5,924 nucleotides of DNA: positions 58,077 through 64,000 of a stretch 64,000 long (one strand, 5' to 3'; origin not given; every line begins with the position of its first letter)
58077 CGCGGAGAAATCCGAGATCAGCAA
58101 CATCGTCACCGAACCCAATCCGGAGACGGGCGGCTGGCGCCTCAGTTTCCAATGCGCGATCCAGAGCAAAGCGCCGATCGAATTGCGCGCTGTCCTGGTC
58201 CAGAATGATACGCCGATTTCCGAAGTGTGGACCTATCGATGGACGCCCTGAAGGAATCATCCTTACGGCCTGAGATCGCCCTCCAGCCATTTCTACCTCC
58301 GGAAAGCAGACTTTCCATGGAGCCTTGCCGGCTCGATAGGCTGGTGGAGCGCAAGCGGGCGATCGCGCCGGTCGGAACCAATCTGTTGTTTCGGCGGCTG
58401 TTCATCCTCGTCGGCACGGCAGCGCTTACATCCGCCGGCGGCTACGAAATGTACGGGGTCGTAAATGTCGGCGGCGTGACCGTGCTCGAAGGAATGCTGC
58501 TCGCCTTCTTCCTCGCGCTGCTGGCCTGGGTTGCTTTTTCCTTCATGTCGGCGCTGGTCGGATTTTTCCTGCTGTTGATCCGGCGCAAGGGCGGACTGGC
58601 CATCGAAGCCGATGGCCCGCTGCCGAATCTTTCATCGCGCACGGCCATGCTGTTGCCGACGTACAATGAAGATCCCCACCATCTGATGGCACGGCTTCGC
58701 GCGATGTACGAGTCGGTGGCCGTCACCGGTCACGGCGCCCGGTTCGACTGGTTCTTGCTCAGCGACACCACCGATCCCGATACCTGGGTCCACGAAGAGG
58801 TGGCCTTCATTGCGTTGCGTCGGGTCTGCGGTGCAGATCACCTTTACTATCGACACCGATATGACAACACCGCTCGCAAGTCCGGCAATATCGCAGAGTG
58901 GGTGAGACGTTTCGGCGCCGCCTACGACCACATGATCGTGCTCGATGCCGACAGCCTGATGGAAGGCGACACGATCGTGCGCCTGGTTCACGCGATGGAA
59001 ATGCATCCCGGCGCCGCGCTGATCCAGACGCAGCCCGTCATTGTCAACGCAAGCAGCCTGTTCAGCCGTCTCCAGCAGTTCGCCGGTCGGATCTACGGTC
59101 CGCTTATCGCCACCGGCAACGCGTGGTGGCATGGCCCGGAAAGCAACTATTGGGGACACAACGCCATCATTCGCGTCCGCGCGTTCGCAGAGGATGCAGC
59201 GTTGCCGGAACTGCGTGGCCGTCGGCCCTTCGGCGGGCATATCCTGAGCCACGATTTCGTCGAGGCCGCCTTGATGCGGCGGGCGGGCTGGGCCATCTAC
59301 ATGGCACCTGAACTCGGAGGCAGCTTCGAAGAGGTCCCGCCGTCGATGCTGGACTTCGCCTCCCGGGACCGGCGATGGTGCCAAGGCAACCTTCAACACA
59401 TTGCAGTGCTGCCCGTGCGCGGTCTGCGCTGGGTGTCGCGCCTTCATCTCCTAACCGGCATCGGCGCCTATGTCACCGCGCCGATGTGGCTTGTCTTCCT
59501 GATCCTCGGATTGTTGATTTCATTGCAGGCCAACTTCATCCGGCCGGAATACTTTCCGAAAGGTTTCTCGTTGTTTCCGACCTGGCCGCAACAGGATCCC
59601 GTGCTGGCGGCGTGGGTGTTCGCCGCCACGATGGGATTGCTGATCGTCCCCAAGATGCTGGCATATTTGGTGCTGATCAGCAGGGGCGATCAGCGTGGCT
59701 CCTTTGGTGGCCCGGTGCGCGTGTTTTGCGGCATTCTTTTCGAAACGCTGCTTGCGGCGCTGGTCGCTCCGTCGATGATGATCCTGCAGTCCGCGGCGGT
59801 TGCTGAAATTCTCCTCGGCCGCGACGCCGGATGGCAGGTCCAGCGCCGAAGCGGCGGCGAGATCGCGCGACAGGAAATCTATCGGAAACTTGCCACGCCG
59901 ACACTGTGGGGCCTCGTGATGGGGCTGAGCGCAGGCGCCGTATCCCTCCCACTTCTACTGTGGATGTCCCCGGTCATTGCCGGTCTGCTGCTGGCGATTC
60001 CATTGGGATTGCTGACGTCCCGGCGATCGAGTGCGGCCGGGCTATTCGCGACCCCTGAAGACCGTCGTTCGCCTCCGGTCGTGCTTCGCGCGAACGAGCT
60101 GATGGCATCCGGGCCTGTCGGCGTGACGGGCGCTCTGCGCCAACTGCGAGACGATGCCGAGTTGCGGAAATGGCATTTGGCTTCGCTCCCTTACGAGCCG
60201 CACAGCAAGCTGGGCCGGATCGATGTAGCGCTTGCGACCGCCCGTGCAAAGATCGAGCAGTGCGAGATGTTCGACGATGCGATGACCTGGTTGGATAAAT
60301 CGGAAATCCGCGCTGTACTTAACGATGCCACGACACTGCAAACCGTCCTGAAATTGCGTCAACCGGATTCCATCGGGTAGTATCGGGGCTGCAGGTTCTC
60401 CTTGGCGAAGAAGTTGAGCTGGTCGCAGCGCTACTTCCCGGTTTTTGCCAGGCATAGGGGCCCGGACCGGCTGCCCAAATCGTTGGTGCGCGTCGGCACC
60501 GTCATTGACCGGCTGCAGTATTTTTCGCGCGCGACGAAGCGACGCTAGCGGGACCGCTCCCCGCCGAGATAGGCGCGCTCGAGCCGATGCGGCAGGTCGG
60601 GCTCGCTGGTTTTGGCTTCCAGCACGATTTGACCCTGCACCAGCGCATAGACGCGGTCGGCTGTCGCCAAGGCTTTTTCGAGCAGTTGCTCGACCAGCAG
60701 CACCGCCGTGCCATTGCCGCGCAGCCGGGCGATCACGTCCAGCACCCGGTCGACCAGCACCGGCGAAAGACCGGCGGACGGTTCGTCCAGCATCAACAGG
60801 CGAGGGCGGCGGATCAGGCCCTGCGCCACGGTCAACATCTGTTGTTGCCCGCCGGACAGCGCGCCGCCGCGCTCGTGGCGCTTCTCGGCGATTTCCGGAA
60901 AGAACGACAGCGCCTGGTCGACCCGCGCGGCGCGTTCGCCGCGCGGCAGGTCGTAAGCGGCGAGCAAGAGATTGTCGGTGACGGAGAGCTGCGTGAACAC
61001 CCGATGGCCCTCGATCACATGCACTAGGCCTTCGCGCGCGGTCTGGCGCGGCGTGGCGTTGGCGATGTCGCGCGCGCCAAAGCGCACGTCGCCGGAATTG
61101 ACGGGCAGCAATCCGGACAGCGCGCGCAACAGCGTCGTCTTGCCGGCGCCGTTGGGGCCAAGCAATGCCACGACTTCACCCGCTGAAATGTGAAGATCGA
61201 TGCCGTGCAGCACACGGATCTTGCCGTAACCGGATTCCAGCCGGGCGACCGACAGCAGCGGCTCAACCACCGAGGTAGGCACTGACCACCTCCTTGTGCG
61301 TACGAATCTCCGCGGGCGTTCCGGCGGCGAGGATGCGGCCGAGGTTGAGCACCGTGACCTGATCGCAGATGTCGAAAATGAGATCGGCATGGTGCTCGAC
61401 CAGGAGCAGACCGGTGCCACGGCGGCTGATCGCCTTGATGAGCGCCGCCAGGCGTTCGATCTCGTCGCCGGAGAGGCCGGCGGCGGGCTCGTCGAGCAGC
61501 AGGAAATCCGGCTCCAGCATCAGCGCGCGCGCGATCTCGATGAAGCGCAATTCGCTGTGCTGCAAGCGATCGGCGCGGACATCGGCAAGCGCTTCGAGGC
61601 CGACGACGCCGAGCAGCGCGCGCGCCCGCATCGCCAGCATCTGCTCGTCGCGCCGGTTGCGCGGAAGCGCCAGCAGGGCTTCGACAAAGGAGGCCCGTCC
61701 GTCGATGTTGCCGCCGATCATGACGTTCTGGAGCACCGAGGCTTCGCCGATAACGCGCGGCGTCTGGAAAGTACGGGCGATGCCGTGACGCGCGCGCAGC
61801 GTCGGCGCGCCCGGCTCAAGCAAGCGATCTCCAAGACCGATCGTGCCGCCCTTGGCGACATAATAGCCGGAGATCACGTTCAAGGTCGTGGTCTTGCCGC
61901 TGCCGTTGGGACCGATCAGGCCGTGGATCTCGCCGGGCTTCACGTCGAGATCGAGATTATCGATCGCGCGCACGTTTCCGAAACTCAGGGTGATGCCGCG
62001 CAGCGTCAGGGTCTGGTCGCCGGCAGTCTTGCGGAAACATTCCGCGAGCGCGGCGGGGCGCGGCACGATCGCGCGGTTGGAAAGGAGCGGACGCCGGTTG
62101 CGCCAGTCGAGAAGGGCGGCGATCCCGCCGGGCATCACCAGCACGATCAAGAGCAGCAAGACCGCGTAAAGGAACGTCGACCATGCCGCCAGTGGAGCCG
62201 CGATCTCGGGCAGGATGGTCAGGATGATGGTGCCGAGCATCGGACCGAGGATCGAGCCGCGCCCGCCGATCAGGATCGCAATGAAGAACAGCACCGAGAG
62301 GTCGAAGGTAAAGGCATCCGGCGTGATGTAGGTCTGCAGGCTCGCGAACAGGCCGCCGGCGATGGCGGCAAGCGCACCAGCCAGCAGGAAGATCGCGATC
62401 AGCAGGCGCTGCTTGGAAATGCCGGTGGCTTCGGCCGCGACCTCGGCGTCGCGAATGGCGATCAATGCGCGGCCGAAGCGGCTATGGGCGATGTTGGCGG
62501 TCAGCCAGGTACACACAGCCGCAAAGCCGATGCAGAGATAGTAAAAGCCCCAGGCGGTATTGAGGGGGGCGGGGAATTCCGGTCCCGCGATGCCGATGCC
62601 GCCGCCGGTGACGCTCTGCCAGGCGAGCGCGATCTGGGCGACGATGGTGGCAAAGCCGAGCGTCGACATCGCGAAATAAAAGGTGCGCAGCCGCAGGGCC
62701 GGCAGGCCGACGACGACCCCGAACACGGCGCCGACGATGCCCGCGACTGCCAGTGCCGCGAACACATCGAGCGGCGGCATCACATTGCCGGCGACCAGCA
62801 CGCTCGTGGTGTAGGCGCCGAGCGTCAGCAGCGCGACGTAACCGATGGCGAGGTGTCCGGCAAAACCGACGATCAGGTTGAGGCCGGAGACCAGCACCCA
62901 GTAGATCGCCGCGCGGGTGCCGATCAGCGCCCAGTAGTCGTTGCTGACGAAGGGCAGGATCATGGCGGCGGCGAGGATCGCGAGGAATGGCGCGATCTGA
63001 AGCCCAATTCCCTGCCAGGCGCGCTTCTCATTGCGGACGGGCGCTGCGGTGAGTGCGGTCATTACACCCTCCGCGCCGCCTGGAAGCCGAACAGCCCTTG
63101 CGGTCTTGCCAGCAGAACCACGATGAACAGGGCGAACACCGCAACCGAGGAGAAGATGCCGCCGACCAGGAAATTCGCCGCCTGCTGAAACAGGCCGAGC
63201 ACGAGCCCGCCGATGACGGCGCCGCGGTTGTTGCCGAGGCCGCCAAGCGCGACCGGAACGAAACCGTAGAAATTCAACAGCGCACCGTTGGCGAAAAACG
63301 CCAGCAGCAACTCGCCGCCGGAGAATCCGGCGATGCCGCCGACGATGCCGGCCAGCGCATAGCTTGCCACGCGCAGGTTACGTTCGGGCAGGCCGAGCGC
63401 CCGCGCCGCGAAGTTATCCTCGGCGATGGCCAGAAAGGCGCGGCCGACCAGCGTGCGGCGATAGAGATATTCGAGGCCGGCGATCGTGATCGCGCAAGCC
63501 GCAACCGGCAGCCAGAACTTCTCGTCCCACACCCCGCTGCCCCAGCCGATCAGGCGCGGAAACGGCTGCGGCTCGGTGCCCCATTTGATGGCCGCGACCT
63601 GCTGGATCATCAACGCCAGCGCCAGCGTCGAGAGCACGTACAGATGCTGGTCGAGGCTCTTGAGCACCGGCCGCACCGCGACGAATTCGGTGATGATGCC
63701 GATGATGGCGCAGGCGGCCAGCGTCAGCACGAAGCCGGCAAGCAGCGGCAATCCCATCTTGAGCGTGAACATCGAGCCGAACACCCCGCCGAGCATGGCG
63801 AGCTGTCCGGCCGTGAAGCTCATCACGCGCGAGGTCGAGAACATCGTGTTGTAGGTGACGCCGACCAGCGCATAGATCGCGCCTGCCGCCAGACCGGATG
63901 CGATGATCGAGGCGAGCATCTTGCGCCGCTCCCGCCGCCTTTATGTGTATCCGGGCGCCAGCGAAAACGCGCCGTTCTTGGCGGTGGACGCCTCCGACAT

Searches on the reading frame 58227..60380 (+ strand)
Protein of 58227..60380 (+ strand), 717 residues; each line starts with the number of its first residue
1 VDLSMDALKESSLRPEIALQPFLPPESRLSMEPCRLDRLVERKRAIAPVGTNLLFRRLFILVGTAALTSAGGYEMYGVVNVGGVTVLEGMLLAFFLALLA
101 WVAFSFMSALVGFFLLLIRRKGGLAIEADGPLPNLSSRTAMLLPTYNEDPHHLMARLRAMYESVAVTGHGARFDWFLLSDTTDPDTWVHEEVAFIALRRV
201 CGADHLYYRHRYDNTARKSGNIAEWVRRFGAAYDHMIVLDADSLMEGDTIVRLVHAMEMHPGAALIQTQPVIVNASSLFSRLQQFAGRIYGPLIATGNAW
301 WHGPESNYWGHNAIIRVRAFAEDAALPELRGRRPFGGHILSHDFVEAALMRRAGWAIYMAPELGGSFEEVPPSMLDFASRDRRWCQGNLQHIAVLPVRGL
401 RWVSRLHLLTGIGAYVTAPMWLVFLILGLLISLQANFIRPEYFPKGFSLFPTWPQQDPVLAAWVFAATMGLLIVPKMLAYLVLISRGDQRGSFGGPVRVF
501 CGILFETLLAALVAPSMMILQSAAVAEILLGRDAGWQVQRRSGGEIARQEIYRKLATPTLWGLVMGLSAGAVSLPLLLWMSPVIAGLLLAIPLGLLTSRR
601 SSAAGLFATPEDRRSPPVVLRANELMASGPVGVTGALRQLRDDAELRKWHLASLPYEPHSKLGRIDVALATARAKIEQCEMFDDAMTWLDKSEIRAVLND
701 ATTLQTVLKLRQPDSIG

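Call 3: search_protein_families(library=pfam, proteins=[window:58227-60380:+])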
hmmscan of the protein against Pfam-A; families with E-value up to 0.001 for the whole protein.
window:58227-60380:+ (717 aa): 4 families
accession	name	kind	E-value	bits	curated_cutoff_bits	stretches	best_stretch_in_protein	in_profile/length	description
PF13632.12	Glyco_trans_2_3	-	1.9e-18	67.4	27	1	237-469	3-192/198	Glycosyl transferase family group 2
PF13506.12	Glyco_transf_21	-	1.3e-07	31.7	21.7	1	226-384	26-172/174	Glycosyl transferase family 21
PF13641.12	Glyco_tranf_2_3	-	3.2e-06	27.8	27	1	139-384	3-227/230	Glycosyltransferase like family 2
PF00535.33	Glycos_transf_2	-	1.3e-05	25.7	23.3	1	143-321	4-165/168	Glycosyl transferase family 2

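Call 8: search_protein_families(library=ncbifam, proteins=[window:58227-60380:+], max_evalue=0.01)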
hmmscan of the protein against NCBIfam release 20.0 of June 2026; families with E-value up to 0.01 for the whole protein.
window:58227-60380:+ (717 aa): 11 families
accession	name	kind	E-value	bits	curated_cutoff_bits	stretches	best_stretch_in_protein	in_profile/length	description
NF003956.0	PRK05454.1-3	equivalog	0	1043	864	1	17-711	19-716/718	glucans biosynthesis glucosyltransferase MdoH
NF003958.0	PRK05454.2-1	equivalog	2.2e-222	740.1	419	1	51-707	15-685/704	glucans biosynthesis glucosyltransferase MdoH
NF003957.0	PRK05454.1-4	equivalog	1.4e-211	704.2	1131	1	20-626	24-635/645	glucans biosynthesis glucosyltransferase MdoH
NF003962.0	PRK05454.2-5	equivalog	8.7e-209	695.2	328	1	22-625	20-618/641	glucans biosynthesis glucosyltransferase MdoH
NF003955.0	PRK05454.1-1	equivalog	1.9e-157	525.5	1037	1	86-624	199-743/855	glucans biosynthesis glucosyltransferase MdoH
NF003959.0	PRK05454.2-2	equivalog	2.8e-139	465.2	550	1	72-627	30-575/599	glucans biosynthesis glucosyltransferase MdoH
NF003963.0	PRK05454.2-6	equivalog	2.2e-127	426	884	1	51-619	33-595/610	glucans biosynthesis glucosyltransferase MdoH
NF003960.0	PRK05454.2-3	equivalog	7e-127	424.6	829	1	64-649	79-637/659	glucans biosynthesis glucosyltransferase MdoH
NF003961.0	PRK05454.2-4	equivalog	6.7e-118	394.8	583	1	41-623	23-610/643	glucans biosynthesis glucosyltransferase MdoH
TIGR03030.1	CelA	equivalog_domain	5.7e-07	27.9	699.1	1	96-428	92-420/714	UDP-forming cellulose synthase catalytic subunit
TIGR03937.1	PgaC_IcaA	equivalog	0.0023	17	422.3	1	231-284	124-177/407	poly-beta-1,6-N-acetyl-D-glucosamine synthase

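Call 61: search_solved_structures(query=window:58227-60380:+, max_evalue=0.001)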
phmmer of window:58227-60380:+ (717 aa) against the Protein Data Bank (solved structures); distinct sequences matched with E-value up to 0.001: 0.

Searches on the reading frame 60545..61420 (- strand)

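Call 3: search_protein_families(library=pfam, proteins=[window:60545-61420:-])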
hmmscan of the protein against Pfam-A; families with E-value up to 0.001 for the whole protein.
window:60545-61420:- (291 aa): 5 families
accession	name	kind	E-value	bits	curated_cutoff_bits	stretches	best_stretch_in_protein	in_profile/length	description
PF00005.33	ABC_tran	-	7.1e-30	104.8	25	1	71-215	1-136/137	ABC transporter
PF13304.12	AAA_21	-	9.3e-12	46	27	2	84-107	2-25/304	AAA domain, putative AbiEii toxin, Type IV TA system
PF13555.12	AAA_29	-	7.3e-05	22.9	27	1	72-114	13-54/61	P-loop containing region of AAA domain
PF02463.25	SMC_N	-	0.00014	21.8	40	0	82-262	25-213/220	RecF/RecN/SMC N terminal domain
PF13476.12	AAA_23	-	0.00038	21.6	27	1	74-103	15-41/201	AAA domain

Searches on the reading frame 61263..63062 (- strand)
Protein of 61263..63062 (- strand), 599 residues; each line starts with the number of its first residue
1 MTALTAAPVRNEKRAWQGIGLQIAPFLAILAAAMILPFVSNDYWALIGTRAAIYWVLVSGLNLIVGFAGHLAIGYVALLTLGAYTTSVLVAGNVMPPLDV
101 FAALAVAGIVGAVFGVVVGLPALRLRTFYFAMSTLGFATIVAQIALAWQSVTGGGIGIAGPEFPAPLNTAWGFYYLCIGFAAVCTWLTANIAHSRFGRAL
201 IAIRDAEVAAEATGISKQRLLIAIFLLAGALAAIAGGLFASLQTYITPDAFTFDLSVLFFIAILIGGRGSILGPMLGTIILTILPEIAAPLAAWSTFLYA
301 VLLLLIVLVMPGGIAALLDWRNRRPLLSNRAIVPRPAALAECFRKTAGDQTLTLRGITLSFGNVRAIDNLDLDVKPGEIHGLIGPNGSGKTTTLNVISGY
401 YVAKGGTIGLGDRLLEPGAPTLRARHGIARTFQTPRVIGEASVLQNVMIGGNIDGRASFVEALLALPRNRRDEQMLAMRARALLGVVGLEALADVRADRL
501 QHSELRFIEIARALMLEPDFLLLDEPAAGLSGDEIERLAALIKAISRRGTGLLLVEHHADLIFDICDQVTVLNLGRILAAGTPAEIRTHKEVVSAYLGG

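Call 3: search_protein_families(library=pfam, proteins=[window:61263-63062:-])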
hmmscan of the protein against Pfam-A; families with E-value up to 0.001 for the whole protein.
window:61263-63062:- (599 aa): 4 families
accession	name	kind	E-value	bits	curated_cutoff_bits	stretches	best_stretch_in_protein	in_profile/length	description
PF02653.21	BPD_transp_2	-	3.4e-34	118.7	26.8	1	49-306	7-268/269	Branched-chain amino acid transport system / permease component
PF00005.33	ABC_tran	-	2.5e-22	80.4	25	1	368-527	2-136/137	ABC transporter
PF12399.14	BCA_ABC_TP_C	-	1.8e-07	31.1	25.5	1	576-599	1-24/27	Branched-chain amino acid ATP-binding cassette transporter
PF13304.12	AAA_21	-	5e-05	23.9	27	0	379-398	1-20/304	AAA domain, putative AbiEii toxin, Type IV TA system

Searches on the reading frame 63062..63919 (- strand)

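Call 3: search_protein_families(library=pfam, proteins=[window:63062-63919:-])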
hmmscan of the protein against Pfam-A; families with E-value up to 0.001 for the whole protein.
window:63062-63919:- (285 aa): 1 family
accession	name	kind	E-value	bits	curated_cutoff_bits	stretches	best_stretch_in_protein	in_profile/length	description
PF02653.21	BPD_transp_2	-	1.8e-23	83.5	26.8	1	6-269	2-269/269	Branched-chain amino acid transport system / permease component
